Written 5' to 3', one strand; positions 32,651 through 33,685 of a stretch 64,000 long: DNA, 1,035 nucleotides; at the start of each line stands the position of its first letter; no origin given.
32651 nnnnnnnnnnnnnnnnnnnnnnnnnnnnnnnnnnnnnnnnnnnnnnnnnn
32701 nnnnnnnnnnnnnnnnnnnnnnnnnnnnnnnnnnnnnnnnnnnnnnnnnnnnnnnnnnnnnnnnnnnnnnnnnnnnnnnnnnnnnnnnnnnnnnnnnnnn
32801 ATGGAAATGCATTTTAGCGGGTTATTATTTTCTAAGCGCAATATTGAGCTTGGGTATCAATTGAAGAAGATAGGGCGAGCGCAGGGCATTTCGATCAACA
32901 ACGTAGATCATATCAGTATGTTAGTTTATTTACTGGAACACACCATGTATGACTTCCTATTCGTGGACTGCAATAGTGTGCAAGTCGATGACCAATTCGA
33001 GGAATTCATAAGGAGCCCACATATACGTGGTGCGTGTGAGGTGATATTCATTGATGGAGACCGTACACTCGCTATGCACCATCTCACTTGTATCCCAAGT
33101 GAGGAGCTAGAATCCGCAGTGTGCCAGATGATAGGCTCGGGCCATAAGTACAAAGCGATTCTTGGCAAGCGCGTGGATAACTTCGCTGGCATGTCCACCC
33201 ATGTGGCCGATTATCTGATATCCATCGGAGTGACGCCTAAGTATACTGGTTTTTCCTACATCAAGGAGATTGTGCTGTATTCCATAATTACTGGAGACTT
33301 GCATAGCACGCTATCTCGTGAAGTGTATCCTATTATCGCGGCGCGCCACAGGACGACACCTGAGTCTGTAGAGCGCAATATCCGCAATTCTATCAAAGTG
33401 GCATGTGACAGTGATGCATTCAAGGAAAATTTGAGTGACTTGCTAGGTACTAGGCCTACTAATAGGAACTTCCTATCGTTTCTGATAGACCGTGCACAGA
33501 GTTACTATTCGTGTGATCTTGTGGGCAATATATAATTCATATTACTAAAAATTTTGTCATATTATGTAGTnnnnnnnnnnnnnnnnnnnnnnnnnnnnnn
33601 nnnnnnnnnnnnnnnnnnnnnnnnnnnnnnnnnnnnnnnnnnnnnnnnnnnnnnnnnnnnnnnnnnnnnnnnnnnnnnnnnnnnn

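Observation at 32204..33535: Spo0A-like regulator with a pseudo-receiver domain behind a 600-nt AT-rich leader region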

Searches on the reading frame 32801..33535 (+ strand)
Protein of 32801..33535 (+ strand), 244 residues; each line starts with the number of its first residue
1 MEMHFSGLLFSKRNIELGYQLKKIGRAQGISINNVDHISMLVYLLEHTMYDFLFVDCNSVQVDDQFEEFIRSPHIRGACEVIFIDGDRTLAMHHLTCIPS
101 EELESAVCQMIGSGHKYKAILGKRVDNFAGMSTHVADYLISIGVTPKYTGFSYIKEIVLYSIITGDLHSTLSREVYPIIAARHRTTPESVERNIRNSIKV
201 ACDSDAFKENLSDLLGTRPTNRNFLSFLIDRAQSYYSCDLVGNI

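Call 3: search_protein_families(library=pfam, proteins=[window:32801-33535:+], max_evalue=10)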
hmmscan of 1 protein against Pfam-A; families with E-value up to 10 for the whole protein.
window:32801-33535:+ (244 aa): 1 family
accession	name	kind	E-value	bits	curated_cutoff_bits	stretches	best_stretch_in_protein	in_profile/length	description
PF08769.17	Spo0A_C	-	3e-19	69.4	25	1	135-230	1-102/104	Sporulation initiation factor Spo0A C terminal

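Call 4: search_protein_families(library=ncbifam, proteins=[window:32801-33535:+], max_evalue=10)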
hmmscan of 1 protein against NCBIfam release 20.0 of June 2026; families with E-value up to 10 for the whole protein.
window:32801-33535:+ (244 aa): 1 family
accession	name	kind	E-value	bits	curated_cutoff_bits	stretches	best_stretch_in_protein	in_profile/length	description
TIGR02875.1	spore_0_A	equivalog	1.7e-12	47.1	200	1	126-232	143-255/262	sporulation transcription factor Spo0A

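Call 5: search_solved_structures(query=window:32801-33535:+, max_evalue=10, show_alignments=3)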
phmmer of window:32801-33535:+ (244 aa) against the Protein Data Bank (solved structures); distinct sequences matched with E-value up to 10: 5.
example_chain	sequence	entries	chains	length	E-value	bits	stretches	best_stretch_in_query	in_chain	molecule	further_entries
1fc3_A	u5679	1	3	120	1.9e-07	34.5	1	135-233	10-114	SPO0A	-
1lq1_A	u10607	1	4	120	8.5e-07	32.3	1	134-233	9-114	Stage 0 sporulation protein A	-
5nkm_E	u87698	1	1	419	0.56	13.3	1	175-234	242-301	Protein smg-8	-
5nkk_A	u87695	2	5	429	0.59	13.2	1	175-234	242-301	Protein smg-8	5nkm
6s3d_M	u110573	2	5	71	0.8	12.8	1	171-214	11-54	S0_2.126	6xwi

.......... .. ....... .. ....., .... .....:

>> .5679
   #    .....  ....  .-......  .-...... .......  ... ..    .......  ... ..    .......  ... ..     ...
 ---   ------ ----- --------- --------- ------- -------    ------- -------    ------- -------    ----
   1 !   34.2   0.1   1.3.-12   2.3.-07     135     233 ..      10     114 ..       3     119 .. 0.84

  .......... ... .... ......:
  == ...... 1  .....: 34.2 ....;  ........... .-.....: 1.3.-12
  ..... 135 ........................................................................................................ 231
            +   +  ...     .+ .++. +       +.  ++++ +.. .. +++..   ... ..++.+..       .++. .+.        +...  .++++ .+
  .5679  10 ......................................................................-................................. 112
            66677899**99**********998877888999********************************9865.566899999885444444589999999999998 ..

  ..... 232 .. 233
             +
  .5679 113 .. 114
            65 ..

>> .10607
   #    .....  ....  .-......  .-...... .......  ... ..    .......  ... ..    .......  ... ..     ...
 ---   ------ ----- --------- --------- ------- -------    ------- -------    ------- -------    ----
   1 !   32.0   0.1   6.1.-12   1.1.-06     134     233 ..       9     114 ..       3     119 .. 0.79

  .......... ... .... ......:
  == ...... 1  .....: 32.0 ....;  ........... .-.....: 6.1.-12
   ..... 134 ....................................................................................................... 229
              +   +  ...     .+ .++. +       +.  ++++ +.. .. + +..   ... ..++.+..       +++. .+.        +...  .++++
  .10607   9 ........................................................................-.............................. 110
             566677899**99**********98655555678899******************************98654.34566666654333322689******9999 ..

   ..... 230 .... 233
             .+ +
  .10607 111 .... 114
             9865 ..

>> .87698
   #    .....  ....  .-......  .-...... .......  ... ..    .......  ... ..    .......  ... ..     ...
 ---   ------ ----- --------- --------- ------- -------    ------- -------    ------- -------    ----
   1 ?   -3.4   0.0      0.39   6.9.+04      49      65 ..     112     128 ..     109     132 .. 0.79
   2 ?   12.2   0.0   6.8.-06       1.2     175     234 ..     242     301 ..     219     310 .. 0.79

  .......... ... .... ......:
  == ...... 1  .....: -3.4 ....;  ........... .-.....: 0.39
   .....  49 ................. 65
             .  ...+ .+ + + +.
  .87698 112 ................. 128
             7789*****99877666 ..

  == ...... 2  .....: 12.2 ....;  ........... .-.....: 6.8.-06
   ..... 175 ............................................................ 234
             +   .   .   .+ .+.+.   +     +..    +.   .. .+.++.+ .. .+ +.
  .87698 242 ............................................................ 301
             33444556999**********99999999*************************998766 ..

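Call 11: find_homologous_proteins(query=window:32801-33535:+, max_evalue=0.001)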
Query window:32801-33535:+ (244 aa): 7 proteins with E <= 0.001 among 277 candidates.
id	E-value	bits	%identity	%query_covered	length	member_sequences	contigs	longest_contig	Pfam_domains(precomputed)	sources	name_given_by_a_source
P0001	1.2e-159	547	100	100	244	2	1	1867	PF08769.18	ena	-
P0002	2.5e-66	242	46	99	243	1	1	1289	PF08769.18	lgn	-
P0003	1.4e-63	233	48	95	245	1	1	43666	PF08769.18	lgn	-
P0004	2.9e-16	78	27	96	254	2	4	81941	PF08769.18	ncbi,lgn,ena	-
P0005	2.8e-13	68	42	39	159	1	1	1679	PF08769.18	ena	-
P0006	5.7e-13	67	39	42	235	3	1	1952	PF08769.18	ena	-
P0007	1.2e-11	63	40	39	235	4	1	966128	PF08769.18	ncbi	-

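Call 13: find_encoding_contigs(protein=P0003, flank=10000, max_places=3)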
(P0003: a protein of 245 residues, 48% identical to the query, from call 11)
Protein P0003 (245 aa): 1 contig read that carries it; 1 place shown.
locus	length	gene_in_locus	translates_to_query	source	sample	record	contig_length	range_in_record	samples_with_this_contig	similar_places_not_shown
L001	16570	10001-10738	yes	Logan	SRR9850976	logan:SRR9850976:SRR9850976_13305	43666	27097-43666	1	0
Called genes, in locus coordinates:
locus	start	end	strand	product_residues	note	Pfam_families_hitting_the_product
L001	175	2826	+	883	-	PF13401:AAA_22 (faint), PF01935:DUF87, PF12846:AAA_10 (weak), PF19044:P-loop_TraG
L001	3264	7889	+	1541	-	-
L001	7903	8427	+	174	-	-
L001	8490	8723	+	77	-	-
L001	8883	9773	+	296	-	-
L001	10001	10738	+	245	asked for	PF08769:Spo0A_C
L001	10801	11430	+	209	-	-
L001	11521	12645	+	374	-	PF00768:Peptidase_S11, PF13354:Beta-lactamase2, PF07943:PBP5_C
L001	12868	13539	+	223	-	PF02163:Peptidase_M50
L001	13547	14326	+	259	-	PF02616:SMC_ScpA, PF04824:Rad21_Rec8 (faint)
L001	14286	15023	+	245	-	PF04079:SMC_ScpB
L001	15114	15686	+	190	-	-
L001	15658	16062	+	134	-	PF09579:Spore_YtfJ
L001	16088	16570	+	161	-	?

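Call 17: find_encoding_contigs(protein=P0007, flank=10000, max_places=3)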
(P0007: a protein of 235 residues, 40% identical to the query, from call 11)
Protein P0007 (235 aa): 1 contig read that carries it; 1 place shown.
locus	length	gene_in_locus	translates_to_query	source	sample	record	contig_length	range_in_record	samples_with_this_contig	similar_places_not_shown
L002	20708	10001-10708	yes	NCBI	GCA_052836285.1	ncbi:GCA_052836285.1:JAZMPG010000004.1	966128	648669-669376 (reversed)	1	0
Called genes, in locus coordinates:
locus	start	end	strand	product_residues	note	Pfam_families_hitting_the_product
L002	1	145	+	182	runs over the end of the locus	-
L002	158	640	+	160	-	PF12685:SpoIIIAH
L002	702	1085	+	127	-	PF03780:Asp23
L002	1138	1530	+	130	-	PF01029:NusB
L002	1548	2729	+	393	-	PF13742:tRNA_anti_2, PF01336:tRNA_anti-codon, PF02601:Exonuc_VII_L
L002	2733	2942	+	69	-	PF02609:Exonuc_VII_S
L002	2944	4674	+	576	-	PF00587:tRNA-synt_2b, PF04073:tRNA_edit, PF03129:HGTP_anticodon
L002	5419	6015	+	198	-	-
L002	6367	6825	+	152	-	PF01316:Arg_repressor, PF02863:Arg_repressor_C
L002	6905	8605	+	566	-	PF02463:SMC_N, PF13476:AAA_23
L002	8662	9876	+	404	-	PF13180:PDZ_2, PF14685:PDZ_Tricorn (weak), PF17820:PDZ_6 (weak), PF05580:Peptidase_S55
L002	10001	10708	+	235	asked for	PF08769:Spo0A_C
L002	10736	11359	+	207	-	-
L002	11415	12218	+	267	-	PF01048:PNP_UDP_1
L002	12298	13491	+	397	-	PF00768:Peptidase_S11, PF13354:Beta-lactamase2, PF07943:PBP5_C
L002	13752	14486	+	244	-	PF02163:Peptidase_M50 (weak)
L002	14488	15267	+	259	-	PF02616:SMC_ScpA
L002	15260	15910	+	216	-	PF04079:SMC_ScpB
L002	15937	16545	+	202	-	-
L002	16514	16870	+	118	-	PF09579:Spore_YtfJ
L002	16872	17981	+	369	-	PF13354:Beta-lactamase2, PF00768:Peptidase_S11, PF07943:PBP5_C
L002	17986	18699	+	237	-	PF01479:S4, PF00849:PseudoU_synth_2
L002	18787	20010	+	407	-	PF00890:FAD_binding_2 (faint), PF01266:DAO (faint), PF03486:HI0933_like, PF07992:Pyr_redox_2 (faint), PF13738:Pyr_redox_3 (weak), PF22780:HI0933_like_1st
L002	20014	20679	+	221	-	PF02224:Cytidylate_kin, PF13189:Cytidylate_kin2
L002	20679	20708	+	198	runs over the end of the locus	PF01553:Acyltransferase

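Call 18: find_encoding_contigs(protein=P0004, flank=10000, max_places=3)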
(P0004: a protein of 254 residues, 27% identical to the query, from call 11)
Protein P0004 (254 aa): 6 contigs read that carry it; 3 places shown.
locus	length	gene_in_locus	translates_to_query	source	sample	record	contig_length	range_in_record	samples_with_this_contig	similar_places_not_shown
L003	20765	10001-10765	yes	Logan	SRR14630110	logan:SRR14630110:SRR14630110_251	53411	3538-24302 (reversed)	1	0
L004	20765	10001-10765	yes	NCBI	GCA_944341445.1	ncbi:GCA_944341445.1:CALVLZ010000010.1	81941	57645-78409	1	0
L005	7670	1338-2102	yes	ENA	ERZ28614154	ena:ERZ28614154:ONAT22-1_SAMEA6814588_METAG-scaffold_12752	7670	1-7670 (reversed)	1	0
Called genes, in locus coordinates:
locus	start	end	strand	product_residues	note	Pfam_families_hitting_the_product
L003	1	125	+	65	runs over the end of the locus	PF06686:SpoIIIAC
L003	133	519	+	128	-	PF06686:SpoIIIAC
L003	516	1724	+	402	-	PF09546:Spore_III_AE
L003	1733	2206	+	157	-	PF09581:Spore_III_AF (weak)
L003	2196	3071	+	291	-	-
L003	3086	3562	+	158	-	PF12685:SpoIIIAH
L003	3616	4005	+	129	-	PF03780:Asp23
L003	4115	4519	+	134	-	PF01029:NusB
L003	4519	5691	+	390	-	PF13742:tRNA_anti_2, PF01336:tRNA_anti-codon, PF02601:Exonuc_VII_L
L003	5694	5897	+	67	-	PF02609:Exonuc_VII_S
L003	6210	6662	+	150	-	PF01316:Arg_repressor, PF02863:Arg_repressor_C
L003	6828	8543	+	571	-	PF02463:SMC_N, PF13476:AAA_23 (weak), PF13555:AAA_29 (faint), PF02463:SMC_N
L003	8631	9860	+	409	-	PF13180:PDZ_2, PF17820:PDZ_6 (weak), PF05580:Peptidase_S55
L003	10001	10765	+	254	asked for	PF08769:Spo0A_C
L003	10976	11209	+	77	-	-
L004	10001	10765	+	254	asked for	PF08769:Spo0A_C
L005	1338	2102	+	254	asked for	PF08769:Spo0A_C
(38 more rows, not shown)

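Call 21: find_related_loci(query=A2, collection=genome_contigs, flank=10000)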
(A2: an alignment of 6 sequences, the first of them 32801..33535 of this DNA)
Query A2 (244 aa) in genome_contigs; peptide patterns used: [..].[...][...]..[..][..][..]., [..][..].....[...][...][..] (x = any residue, [..] = any of these).
123 stretches matched a pattern; 88 encode a relative of the query (tblastn E <= 1e-3); the best 80 are kept; 80 distinct loci.
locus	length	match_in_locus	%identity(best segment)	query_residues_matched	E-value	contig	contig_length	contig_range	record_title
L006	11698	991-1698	44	4-236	9e-68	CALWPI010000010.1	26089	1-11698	MAG: uncultured Clostridia bacterium isolate BRZ_FD__bin30 genome assembly, contig: BRZ_FD__NODE_2410_length_26089_cov_9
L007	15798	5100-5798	31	5-231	4e-28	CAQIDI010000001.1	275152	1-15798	MAG TPA_asm: uncultured Eubacteriales bacterium isolate MGBC117996 genome assembly, contig: MGBC117996.1, whole genome s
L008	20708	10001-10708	30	2-232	1e-27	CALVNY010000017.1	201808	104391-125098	MAG: uncultured Clostridia bacterium isolate E22__bin106 genome assembly, contig: E22__k127_2115800, whole genome shotgu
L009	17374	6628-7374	27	5-242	2e-24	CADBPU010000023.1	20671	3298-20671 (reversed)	MAG: uncultured Clostridiales bacterium isolate RUG14195 genome assembly, contig: RUG14195_asm_23, whole genome shotgun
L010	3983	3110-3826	28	1-232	3e-24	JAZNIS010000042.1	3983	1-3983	MAG: Clostridia bacterium isolate T1900044684_TS20190150.MAGScoT_cleanbin_000019 SGB_1710_k141_845536, whole genome shot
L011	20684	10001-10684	27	6-229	4e-24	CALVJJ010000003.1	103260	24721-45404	MAG: uncultured Clostridia bacterium isolate BRZ_PB__bin26 genome assembly, contig: BRZ_PB__NODE_219_length_103260_cov_5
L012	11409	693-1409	28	1-232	6e-24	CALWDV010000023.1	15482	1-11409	MAG: uncultured Clostridia bacterium isolate BRZ_DT__bin11 genome assembly, contig: BRZ_DT__NODE_3617_length_15482_cov_5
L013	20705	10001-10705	27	6-232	4e-23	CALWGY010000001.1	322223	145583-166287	MAG: uncultured Clostridia bacterium isolate BRZ_DK__bin13 genome assembly, contig: BRZ_DK__NODE_24_length_322223_cov_87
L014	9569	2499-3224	29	2-230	2e-21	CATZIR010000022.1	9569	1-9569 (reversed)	MAG TPA_asm: uncultured Eubacteriales bacterium isolate ERR9578221_bin.40_MetaWRAP_v1.3_MAG genome assembly, contig: ERZ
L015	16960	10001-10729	26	2-231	1e-20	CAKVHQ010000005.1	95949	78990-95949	MAG: uncultured Clostridia bacterium isolate REFINED_METABAT215_TOP10_CONTIGS_1500_ASSEMBLY_K77_MERGED__Hadza_MoBio_hadz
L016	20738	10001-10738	26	1-235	1e-20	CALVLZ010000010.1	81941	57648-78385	MAG: uncultured Clostridia bacterium isolate E30__bin235 genome assembly, contig: E30__k127_1934226, whole genome shotgu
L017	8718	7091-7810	28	1-230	4e-20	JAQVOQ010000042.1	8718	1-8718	MAG: Clostridia bacterium isolate STF1_184 NODE_27274_length_8718_cov_3.581655_Sandtown_F1, whole genome shotgun sequenc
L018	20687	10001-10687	29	7-231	1e-19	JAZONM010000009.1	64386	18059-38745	MAG: Clostridia bacterium isolate T1900045639_YK20190333.MAGScoT_cleanbin_000015 SGB_8118_k141_1432750, whole genome sho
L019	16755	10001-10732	28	1-231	3e-19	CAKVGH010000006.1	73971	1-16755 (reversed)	MAG: uncultured Clostridia bacterium isolate REFINED_METABAT215_TOP10_CONTIGS_1500_ASSEMBLY_K77_MERGED__Hadza_MoBio_hadz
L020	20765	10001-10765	28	1-243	4e-19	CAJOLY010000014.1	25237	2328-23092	uncultured Clostridia bacterium isolate Reindeer_2_mag_135 genome assembly, contig: scaffold_1423, whole genome shotgun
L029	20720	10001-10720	25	2-231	5e-16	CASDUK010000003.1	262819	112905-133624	uncultured Firmicutes bacterium isolate O1_L3_309309_idba_bin.145 genome assembly, contig: O1_L3_309309_idba_bin.145.fa_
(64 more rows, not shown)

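Call 32: predict_structure(alignment_id=A2)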
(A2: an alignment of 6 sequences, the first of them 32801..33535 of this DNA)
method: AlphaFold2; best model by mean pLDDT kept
length: 244 residues; sequences in the alignment: 6
mean_pLDDT: 77.0   pTM: 0.49
mean pLDDT of the five models: 77.0, 74.2, 73.5, 70.6, 68.4
residues with pLDDT >= 90: 54; 70-90: 130; 50-70: 33; < 50: 27
segments of 3 or more residues with pLDDT < 50: 1-3, 115-126, 166-168, 238-244
pLDDT, mean of each block of 10 residues (from residue 1): 70 87 85 83 69 88 81 68 72 66 85 49 51 87 89 88 57 77 88 95 92 90 87 62 30
secondary structure, 60 per line:
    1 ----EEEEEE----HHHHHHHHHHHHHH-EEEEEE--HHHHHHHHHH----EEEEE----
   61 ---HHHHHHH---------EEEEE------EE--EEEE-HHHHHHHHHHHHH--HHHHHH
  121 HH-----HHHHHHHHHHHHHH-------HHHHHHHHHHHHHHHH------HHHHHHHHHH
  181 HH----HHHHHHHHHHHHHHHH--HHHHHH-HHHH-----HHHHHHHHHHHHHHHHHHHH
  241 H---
elements in order: E5-10 H15-28 E30-35 H38-47 E52-56 H64-70 E80-84 E95-98 H100-112 H115-122 H128-141 H149-164 H171-182 H187-202 H205-210 H212-215 H221-241

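Call 36: fold_search(model_id=the predicted structure, library=pdb)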
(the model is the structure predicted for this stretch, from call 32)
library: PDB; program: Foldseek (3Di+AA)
matches with E <= 10: 1437; with E <= 0.001: 10
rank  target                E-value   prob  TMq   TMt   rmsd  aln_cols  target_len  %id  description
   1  1fc3_A                5.3e-05  1.00  0.38  0.76   2.5       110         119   27  THE CRYSTAL STRUCTURE OF TRANS-ACTIVATION DOMAIN OF THE SPORULATION RESPONSE REGULATOR, SPO0A (released 2000-11-08)
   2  1fc3_C                5.3e-05  1.00  0.39  0.78   2.6       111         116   27  THE CRYSTAL STRUCTURE OF TRANS-ACTIVATION DOMAIN OF THE SPORULATION RESPONSE REGULATOR, SPO0A (released 2000-11-08)
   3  1lq1_D                6.2e-05  1.00  0.38  0.83   2.3       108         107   27  DNA Complexed Structure of the Key Transcription Factor Initiating Development in Sporulation Bacteria (released 2002-08-23)
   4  1lq1_C                8.7e-05  1.00  0.38  0.78   2.1       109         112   28  DNA Complexed Structure of the Key Transcription Factor Initiating Development in Sporulation Bacteria (released 2002-08-23)
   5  1lq1_A                1.1e-04  1.00  0.37  0.81   2.6       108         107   26  DNA Complexed Structure of the Key Transcription Factor Initiating Development in Sporulation Bacteria (released 2002-08-23)
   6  1lq1_B                1.2e-04  1.00  0.36  0.81   2.6       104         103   27  DNA Complexed Structure of the Key Transcription Factor Initiating Development in Sporulation Bacteria (released 2002-08-23)
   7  8p6f_B                2.9e-04  1.00  0.37  0.19  15.2       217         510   10  Crystal structure of PorX-Fj (released 2024-04-03)
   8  5xt2_A                4.0e-04  1.00  0.39  0.46  14.6       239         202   10  Crystal structures of full-length FixJ from B. japonicum crystallized in space group P212121 (released 2018-05-23)
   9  1fc3_B                4.7e-04  1.00  0.36  0.82   2.6       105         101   25  THE CRYSTAL STRUCTURE OF TRANS-ACTIVATION DOMAIN OF THE SPORULATION RESPONSE REGULATOR, SPO0A (released 2000-11-08)
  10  8vc9_A                6.9e-04  1.00  0.39  0.26  26.0       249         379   11  Hybrid response regulator LvrB from Leptospira / phosphorylated REC form (released 2024-12-18)
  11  7pv7_B                1.4e-03  0.98  0.28  0.14  17.6       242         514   14  Crystal structure of dimeric Porphyromonas gingivalis PorX, a type 9 secretion system response regulator. (released 2022-12-14)
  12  8tef_C                1.6e-03  1.00  0.36  0.19  15.2       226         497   10  PorX primitive monoclinic crystal form (released 2024-04-17)
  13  1yio                  1.7e-03  1.00  0.35  0.42  15.6       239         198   12  Crystallographic structure of response regulator StyR from Pseudomonas fluorescens (released 2005-09-27)
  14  5xso                  1.8e-03  1.00  0.38  0.44  15.3       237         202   10  Crystal structure of full-length FixJ from B. japonicum crystallized in space group C2221 (released 2018-05-23)
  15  5xt2_E                1.8e-03  1.00  0.35  0.41  16.8       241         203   12  Crystal structures of full-length FixJ from B. japonicum crystallized in space group P212121 (released 2018-05-23)
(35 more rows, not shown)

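Call 50: search_protein_families(library=ncbifam, proteins=[L002:10736-11359:+], max_evalue=0.01)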
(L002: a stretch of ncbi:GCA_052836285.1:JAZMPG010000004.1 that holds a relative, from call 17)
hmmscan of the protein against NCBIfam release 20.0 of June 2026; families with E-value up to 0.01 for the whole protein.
L002:10736-11359:+ (207 aa): 0 families

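Call 65: search_protein_families(library=pfam, proteins=[L029:5437-6435:-, L029:6493-7293:-, L029:7286-8080:-, L029:8001-8840:-, L029:8848-9774:-, L029:10004-10729:+, L029:10809-11663:-, L029:11672-12316:-, L029:12319-13353:-, L029:13550-14860:+], max_evalue=0.001)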
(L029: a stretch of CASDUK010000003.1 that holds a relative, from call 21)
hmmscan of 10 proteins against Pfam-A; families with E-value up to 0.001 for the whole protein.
L029:5437-6435:- (332 aa): 2 families
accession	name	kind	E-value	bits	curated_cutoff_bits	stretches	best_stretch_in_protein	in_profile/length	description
PF02873.21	MurB_C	-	8.5e-28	96.9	27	1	193-295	1-98/99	UDP-N-acetylenolpyruvoylglucosamine reductase, C-terminal domain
PF01565.28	FAD_binding_4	-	3.4e-13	49.9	26.4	1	36-150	2-127/139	FAD binding domain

L029:6493-7293:- (266 aa): 1 family
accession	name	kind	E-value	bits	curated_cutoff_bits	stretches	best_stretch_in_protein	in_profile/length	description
PF00590.25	TP_methylase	-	6.4e-27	95.3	27.8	1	1-201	1-211/212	Tetrapyrrole (Corrin/Porphyrin) Methylases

L029:7286-8080:- (264 aa): 11 families
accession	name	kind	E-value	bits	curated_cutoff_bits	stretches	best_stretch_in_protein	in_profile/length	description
PF05175.20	MTS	-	1.7e-14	54.2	23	1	49-146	20-113/170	Methyltransferase small domain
PF13847.12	Methyltransf_31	-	2e-10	41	27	1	59-201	2-123/145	Methyltransferase domain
PF06325.19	PrmA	-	1.6e-08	34.9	22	1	59-138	160-233/296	Ribosomal protein L11 methyltransferase (PrmA)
PF13649.12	Methyltransf_25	-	6.3e-07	30.4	27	1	65-139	2-73/97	Methyltransferase domain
PF03602.21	Cons_hypoth95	-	2.1e-06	28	24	1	60-146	41-128/182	Conserved hypothetical protein 95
PF05971.18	Methyltransf_10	-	5e-06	26.5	23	1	60-194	102-243/299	RNA methyltransferase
PF02475.24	TRM5-TYW2_MTfase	-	9.1e-06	26.2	28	1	58-127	34-103/164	TRM5/TYW2 methyltransferase domain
PF08241.18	Methyltransf_11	-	2.9e-05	25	21.2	1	65-138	1-67/95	Methyltransferase domain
PF07669.17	Eco57I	-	3.7e-05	24.3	25.3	1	107-188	50-134/171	Eco57I restriction-modification methylase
PF02384.22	N6_Mtase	-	7.7e-05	22.6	20.4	1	81-151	74-146/311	N-6 DNA Methylase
PF05958.17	tRNA_U5-meth_tr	-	0.00016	21.2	23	1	17-122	151-260/357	tRNA (Uracil-5-)-methyltransferase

L029:8001-8840:- (279 aa): 1 family
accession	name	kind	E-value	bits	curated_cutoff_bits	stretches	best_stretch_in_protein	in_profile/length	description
PF04468.17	PSP1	-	1.9e-27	95.8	27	1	63-145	4-86/86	PSP1 C-terminal conserved region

L029:8848-9774:- (308 aa): 1 family
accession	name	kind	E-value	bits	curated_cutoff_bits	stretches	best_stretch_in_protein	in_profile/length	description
PF13177.12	DNA_pol3_delta2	-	7.4e-37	127.2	27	1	19-159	16-160/161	DNA polymerase III, delta subunit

L029:10004-10729:+ (241 aa): 1 family
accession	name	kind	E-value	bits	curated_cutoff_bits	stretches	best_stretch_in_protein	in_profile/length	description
PF08769.17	Spo0A_C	-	4.5e-24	84.9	25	1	136-239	2-103/104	Sporulation initiation factor Spo0A C terminal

L029:10809-11663:- (284 aa): 4 families
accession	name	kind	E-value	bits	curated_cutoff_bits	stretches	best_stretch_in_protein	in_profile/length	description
PF12706.13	Lactamase_B_2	-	7.5e-23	81.6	27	1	45-238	2-199/200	Beta-lactamase superfamily domain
PF00753.33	Lactamase_B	-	6.4e-19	69.1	22.7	1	34-238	6-196/196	Metallo-beta-lactamase superfamily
PF23023.1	Anti-Pycsar_Apyc1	-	6.7e-07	29.5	50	1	38-97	24-80/250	Anti-Pycsar protein Apyc1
PF16661.11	Lactamase_B_6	-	2.8e-05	24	27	0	39-98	2-63/193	Metallo-beta-lactamase superfamily domain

L029:11672-12316:- (214 aa): 2 families
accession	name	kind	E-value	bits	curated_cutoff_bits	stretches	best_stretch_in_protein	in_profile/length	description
PF00889.24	EF_TS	-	1e-44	153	27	1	32-196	56-204/204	Elongation factor TS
PF25025.1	EF-Ts_N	-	4.4e-05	23.8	33.2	1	7-42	17-53/60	Elongation factor Ts, mitochondrial, N-terminal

L029:12319-13353:- (344 aa): 1 family
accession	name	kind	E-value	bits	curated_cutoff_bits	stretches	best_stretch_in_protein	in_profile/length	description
PF00318.25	Ribosomal_S2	-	8.6e-100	332.9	26.1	1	28-242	1-215/216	Ribosomal protein S2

L029:13550-14860:+ (436 aa): 3 families
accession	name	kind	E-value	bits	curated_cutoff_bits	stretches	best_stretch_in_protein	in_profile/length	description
PF05697.18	Trigger_N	-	3.1e-34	118.8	22.2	1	10-153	1-143/144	Bacterial trigger factor protein (TF)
PF05698.19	Trigger_C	-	6.6e-33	114.5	22.7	1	272-430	2-161/162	Bacterial trigger factor protein (TF) C-terminus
PF00254.34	FKBP_C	-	3.3e-15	56.6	21.1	1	166-246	3-92/94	FKBP-type peptidyl-prolyl cis-trans isomerase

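Call 85: search_protein_families(library=pfam, alignment_id=A5, max_evalue=1)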
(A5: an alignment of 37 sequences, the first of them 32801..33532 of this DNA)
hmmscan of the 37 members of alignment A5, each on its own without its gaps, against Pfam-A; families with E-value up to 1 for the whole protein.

A. member 1, window:32801-33532:+ (244 aa): 1 family
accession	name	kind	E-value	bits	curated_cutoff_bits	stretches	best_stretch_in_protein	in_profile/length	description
PF08769.17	Spo0A_C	-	3e-19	69.4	25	1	135-230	1-102/104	Sporulation initiation factor Spo0A C terminal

B. families by the number of members that match (of 37 scanned): 20 families
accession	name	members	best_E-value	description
PF08769.17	Spo0A_C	37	4.9e-26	Sporulation initiation factor Spo0A C terminal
PF07299.16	EF-G-binding_N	2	0.0063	Elongation factor G-binding protein, N-terminal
PF14297.12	Lin1244_N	2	0.063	Lin1244/Lin1753-like, N-terminal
PF24139.1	TPR_TNPO3_IPO13_4th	1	0.00021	Transportin-3/Importin-13 fourth TPR domain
PF00838.24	TCTP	1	0.015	Translationally controlled tumour protein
PF02925.21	gpD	1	0.02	Bacteriophage scaffolding protein D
PF17643.6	TssR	1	0.025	TssR protein N-terminal barrel domain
PF24074.1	DUF7366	1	0.035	Domain of unknown function (DUF7366)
PF24670.1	DUF7653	1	0.037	Domain of unknown function (DUF7653)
PF15570.11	Imm43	1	0.05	Immunity protein 43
PF03114.23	BAR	1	0.059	BAR domain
PF03441.19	FAD_binding_7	1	0.07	FAD binding domain of DNA photolyase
PF11935.14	SYMPK_PTA1_N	1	0.081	Symplekin/PTA1 N-terminal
PF17814.7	LisH_TPL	1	0.097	LisH-like dimerisation domain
PF11185.13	DUF2971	1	0.1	Protein of unknown function (DUF2971)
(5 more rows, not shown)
